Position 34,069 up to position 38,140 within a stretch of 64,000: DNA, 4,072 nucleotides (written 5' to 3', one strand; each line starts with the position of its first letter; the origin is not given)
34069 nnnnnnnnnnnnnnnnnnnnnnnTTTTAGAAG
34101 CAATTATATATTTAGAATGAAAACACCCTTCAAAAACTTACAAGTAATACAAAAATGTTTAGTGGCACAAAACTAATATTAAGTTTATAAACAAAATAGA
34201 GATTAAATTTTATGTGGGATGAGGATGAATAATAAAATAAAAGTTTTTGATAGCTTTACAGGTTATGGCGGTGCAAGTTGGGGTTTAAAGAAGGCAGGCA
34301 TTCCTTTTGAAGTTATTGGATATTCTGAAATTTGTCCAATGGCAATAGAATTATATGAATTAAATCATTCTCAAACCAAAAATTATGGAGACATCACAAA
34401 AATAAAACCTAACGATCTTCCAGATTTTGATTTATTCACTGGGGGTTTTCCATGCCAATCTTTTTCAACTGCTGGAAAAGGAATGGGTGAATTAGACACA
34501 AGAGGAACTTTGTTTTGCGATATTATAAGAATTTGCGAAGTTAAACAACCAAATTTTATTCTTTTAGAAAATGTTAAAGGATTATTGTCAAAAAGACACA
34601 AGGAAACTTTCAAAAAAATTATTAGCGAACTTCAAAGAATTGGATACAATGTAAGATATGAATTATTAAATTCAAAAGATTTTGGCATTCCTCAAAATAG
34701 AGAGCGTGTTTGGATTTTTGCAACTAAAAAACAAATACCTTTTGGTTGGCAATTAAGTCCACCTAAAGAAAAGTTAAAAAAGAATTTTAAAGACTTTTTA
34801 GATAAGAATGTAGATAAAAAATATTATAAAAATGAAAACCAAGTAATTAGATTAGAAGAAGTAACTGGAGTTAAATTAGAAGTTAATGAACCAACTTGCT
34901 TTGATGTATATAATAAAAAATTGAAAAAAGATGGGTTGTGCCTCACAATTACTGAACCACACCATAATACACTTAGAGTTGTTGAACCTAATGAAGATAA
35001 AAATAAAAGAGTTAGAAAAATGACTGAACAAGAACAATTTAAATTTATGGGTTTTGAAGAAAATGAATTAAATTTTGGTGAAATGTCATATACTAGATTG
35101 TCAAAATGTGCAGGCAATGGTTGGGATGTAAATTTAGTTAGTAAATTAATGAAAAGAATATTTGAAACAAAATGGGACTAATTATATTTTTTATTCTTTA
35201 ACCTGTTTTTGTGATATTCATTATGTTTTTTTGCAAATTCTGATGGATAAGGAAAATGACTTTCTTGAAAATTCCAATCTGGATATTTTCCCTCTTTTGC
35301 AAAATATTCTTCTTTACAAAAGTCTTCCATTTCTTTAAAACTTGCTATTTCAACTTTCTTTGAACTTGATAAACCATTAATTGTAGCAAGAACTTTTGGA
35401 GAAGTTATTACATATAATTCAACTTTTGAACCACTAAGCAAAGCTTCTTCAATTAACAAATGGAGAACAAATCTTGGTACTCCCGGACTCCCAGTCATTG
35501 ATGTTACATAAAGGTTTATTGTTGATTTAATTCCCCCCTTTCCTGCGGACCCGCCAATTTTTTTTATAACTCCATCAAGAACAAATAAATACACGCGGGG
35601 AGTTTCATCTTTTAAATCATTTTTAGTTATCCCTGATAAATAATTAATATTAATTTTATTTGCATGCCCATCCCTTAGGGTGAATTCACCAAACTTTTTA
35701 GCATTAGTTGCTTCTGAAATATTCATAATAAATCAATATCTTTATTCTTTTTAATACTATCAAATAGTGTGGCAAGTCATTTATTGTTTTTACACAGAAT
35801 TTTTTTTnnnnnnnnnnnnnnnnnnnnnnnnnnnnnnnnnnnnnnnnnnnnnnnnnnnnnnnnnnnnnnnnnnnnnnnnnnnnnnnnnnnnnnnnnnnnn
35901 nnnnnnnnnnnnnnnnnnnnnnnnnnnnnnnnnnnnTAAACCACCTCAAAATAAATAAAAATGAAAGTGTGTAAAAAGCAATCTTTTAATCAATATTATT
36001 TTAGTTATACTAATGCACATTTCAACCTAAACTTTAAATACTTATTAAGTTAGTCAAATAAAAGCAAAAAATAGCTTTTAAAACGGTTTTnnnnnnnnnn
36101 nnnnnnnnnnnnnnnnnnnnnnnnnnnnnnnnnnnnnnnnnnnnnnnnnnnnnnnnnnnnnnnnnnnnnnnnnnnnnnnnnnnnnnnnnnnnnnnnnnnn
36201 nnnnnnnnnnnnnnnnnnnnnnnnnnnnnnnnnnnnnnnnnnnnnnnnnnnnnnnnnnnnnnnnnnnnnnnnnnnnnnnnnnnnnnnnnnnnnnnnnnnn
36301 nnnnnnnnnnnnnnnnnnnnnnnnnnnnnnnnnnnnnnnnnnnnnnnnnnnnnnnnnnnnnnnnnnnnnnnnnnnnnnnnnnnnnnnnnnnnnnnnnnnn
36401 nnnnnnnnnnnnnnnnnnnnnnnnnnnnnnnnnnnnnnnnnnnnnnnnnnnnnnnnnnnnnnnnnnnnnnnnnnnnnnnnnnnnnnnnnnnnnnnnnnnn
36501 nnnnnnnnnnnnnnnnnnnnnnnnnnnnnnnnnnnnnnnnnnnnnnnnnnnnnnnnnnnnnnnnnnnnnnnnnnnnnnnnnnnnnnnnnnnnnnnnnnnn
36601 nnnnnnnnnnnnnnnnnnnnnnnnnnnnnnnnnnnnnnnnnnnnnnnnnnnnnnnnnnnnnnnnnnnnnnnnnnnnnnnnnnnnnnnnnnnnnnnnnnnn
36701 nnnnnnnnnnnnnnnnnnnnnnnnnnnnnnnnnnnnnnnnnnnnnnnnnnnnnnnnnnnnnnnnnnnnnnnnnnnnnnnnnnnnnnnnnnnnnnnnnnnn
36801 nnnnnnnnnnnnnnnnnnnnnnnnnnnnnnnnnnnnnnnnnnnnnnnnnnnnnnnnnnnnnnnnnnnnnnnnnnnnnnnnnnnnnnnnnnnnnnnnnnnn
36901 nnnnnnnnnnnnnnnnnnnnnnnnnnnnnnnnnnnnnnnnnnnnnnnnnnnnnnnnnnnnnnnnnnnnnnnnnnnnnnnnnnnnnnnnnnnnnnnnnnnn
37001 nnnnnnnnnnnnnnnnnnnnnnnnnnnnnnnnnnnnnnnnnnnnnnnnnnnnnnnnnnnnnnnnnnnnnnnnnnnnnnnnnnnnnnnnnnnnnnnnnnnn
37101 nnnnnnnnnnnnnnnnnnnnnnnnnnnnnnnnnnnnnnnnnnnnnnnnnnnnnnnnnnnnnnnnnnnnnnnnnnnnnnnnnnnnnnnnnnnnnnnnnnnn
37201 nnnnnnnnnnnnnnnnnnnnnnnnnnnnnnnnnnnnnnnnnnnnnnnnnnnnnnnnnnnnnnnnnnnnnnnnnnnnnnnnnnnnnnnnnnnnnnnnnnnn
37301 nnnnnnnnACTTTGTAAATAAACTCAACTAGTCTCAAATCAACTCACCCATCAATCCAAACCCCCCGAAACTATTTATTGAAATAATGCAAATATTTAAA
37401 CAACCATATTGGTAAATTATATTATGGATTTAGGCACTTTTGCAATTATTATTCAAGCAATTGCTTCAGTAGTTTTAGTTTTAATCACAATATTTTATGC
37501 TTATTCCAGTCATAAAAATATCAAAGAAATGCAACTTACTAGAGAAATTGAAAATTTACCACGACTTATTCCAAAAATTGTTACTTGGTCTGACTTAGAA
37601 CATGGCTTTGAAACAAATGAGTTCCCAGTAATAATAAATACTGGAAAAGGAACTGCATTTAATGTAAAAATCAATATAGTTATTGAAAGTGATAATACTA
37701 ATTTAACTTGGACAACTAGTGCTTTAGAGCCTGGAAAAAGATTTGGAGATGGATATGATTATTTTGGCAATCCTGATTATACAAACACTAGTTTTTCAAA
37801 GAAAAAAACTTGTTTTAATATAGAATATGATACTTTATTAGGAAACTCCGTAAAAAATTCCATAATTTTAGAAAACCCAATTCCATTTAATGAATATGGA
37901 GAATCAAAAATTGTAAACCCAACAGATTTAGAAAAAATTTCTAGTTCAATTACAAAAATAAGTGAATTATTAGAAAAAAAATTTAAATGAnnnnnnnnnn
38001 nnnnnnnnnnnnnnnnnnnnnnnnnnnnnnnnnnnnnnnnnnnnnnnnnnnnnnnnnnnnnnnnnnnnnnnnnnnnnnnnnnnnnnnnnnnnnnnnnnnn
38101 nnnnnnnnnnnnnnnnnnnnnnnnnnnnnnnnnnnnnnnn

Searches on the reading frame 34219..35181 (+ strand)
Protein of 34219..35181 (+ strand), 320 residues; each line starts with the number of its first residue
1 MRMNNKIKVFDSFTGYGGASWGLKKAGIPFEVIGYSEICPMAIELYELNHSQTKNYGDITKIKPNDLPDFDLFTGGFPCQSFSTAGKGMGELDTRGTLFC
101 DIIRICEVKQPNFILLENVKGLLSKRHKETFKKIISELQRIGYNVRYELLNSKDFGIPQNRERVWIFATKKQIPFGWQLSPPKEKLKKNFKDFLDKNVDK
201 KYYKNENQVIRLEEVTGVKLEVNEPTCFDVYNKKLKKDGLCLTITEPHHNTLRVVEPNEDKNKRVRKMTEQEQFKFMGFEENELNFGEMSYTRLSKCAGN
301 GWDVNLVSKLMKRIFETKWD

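Call 22: search_protein_families(library=pfam, proteins=[window:34219-35181:+], max_evalue=0.001)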
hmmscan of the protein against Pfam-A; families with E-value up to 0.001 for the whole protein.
window:34219-35181:+ (320 aa): 1 family
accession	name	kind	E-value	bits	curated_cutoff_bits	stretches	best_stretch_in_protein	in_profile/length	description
PF00145.23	DNA_methylase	-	1.2e-71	242.2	22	1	8-315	2-323/324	C-5 cytosine-specific DNA methylase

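Call 63: search_protein_families(library=padloc, proteins=[window:34219-35181:+], max_evalue=0.01)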
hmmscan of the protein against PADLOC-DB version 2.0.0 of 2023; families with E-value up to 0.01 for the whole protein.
window:34219-35181:+ (320 aa): 62 families (the best 25 are shown)
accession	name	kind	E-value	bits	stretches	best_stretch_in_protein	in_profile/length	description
PDLC03272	MTase_II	-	1.3e-78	262.9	1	3-316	71-388/407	Type II methyltransferase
PDLC03378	MTase_II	-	1.9e-55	186.5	1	6-304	2-272/344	Type II methyltransferase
PDLC03734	oMTase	-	1.6e-49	167.1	1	5-170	2-169/444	orphan methyltransferase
PDLC03234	MTase_II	-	2.3e-46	156.8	1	3-188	1-190/375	Type II methyltransferase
PDLC03388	MTase_II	-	3.8e-46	155.8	2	51-317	99-359/360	Type II methyltransferase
PDLC00026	DruM2|DruM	-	3.5e-44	149.7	1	5-282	3-284/336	DNA cytosine methylase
PDLC03217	MTase_II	-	1e-43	147.8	2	7-170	22-185/703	Type II methyltransferase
PDLC00027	DruM2|DruM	-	2.2e-39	133.8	1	2-194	7-196/361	DNA cytosine methylase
PDLC03286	MTase_II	-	1.4e-38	130.6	1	8-168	2-167/185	Type II methyltransferase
PDLC03326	MTase_II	-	5.5e-37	125.9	1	5-189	3-193/412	Type II methyltransferase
PDLC03361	MTase_II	-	8.1e-37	125.1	1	4-314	84-433/455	Type II methyltransferase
PDLC03731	oMTase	-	1.6e-36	124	1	5-184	12-189/326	orphan methyltransferase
PDLC03242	MTase_II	-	4.1e-36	122.8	1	6-173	100-264/409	Type II methyltransferase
PDLC03307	MTase_II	-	1.3e-35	121.4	2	8-136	2-128/382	Type II methyltransferase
PDLC02653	DrmMII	-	2.9e-35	119.8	1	4-316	2-311/333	DrmMII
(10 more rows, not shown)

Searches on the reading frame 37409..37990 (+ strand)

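Call 7: search_protein_families(library=pfam, proteins=[window:37409-37990:+], max_evalue=0.01)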
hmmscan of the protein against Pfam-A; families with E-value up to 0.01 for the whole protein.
window:37409-37990:+ (193 aa): 0 families

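Call 63: search_protein_families(library=padloc, proteins=[window:37409-37990:+], max_evalue=0.01)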
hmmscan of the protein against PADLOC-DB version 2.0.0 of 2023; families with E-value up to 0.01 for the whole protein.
window:37409-37990:+ (193 aa): 0 families

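Call 64: search_protein_families(library=ncbifam, proteins=[window:37409-37990:+], max_evalue=0.01)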
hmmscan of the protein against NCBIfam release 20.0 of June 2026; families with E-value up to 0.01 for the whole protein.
window:37409-37990:+ (193 aa): 1 family
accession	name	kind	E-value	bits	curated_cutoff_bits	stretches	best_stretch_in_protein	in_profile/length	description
NF043080.1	MMSYN1_0166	equivalog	2.9e-05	23.2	370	1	10-95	107-192/307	oligopeptide ABC transporter permease OppC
